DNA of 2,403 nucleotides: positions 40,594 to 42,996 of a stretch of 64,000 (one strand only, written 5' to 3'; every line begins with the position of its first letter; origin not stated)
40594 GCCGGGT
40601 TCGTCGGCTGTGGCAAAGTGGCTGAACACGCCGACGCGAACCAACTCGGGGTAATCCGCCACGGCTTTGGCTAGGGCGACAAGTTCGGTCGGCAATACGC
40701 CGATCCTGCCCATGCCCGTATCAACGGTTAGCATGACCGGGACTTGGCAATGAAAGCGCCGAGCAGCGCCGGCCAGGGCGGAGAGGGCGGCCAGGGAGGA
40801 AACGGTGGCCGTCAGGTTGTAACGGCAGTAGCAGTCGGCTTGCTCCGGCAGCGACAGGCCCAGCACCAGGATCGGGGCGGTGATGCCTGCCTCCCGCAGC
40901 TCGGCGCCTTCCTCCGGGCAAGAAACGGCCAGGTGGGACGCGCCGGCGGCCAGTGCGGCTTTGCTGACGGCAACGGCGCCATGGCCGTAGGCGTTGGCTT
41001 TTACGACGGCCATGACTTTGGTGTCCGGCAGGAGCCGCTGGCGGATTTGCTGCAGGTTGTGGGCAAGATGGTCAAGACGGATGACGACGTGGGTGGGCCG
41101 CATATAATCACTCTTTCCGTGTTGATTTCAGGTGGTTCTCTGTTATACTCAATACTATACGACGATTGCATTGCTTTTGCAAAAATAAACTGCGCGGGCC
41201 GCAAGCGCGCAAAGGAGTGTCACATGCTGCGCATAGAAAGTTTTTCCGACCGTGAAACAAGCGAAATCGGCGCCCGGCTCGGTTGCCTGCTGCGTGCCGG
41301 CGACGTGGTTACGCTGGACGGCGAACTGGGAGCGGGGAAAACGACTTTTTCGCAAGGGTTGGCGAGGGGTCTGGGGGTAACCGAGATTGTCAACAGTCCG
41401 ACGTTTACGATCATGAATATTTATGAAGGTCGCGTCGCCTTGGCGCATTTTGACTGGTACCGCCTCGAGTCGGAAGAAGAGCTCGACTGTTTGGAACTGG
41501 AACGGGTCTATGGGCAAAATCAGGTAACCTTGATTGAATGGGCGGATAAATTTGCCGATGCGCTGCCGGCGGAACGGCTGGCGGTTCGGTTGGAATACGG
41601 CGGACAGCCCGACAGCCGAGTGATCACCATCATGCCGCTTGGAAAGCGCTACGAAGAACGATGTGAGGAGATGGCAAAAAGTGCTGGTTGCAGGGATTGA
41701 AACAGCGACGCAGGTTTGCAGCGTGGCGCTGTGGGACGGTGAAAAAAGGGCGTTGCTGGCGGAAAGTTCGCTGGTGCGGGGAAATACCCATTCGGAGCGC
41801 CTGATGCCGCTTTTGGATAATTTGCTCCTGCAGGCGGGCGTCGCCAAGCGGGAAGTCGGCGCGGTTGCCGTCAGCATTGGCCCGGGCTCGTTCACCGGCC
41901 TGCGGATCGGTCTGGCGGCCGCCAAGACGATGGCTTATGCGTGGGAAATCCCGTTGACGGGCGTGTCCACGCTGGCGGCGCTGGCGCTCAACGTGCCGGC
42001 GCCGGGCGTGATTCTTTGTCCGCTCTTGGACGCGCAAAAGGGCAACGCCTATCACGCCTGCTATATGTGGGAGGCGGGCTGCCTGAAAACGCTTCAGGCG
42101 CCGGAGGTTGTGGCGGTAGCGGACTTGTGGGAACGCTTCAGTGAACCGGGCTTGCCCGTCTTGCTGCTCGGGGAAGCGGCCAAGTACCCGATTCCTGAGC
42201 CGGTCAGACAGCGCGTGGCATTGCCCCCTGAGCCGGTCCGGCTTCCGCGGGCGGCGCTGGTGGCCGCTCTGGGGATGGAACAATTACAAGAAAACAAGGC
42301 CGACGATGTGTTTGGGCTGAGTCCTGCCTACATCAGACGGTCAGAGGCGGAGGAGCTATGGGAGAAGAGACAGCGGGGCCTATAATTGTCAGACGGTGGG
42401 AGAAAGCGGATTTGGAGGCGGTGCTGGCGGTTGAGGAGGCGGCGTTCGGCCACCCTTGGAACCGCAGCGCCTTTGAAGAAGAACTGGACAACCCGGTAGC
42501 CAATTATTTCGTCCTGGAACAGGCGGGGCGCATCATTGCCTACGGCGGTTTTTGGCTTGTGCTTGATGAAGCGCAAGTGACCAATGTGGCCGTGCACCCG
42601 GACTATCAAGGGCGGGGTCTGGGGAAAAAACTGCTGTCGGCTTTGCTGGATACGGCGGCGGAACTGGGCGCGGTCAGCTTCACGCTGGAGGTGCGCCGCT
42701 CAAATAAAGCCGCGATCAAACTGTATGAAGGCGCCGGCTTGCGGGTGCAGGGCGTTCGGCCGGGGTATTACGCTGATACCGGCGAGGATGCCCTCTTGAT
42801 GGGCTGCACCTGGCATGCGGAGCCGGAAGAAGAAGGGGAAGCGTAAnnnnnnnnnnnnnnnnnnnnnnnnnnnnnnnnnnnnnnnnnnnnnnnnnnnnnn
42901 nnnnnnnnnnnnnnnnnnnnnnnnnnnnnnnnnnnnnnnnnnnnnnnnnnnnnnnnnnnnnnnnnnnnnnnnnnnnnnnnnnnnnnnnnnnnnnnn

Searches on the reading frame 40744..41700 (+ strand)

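Call 9: search_protein_families(library=pfam, proteins=[window:40744-41700:+])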
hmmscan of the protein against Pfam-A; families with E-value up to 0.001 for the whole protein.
window:40744-41700:+ (318 aa): 1 family
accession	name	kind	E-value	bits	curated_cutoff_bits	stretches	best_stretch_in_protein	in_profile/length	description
PF02367.23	TsaE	-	5.6e-37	127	26.6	1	169-286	4-121/128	Threonylcarbamoyl adenosine biosynthesis protein TsaE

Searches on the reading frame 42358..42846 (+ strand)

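Call 9: search_protein_families(library=pfam, proteins=[window:42358-42846:+])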
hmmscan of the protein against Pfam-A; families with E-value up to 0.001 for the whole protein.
window:42358-42846:+ (162 aa): 7 families
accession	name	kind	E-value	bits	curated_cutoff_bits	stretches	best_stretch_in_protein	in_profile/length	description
PF00583.31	Acetyltransf_1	-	2.9e-21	76.4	20.7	1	21-124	3-112/116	Acetyltransferase (GNAT) family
PF13508.13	Acetyltransf_7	-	3.1e-15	56.8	27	1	48-127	3-81/84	Acetyltransferase (GNAT) domain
PF13673.13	Acetyltransf_10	-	9e-12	45.5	23.6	1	28-131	11-110/128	Acetyltransferase (GNAT) domain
PF13302.13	Acetyltransf_3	-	2.1e-08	35.4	25.4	1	10-128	3-137/138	Acetyltransferase (GNAT) domain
PF13527.13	Acetyltransf_9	-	1.3e-07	32.1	25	1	72-105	73-106/127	Acetyltransferase (GNAT) domain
PF08445.16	FR47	-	3e-07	30.8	22.1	1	70-129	20-78/86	FR47-like protein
PF14542.12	Acetyltransf_CG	-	0.0007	20.1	30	0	72-103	25-56/80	GCN5-related N-acetyl-transferase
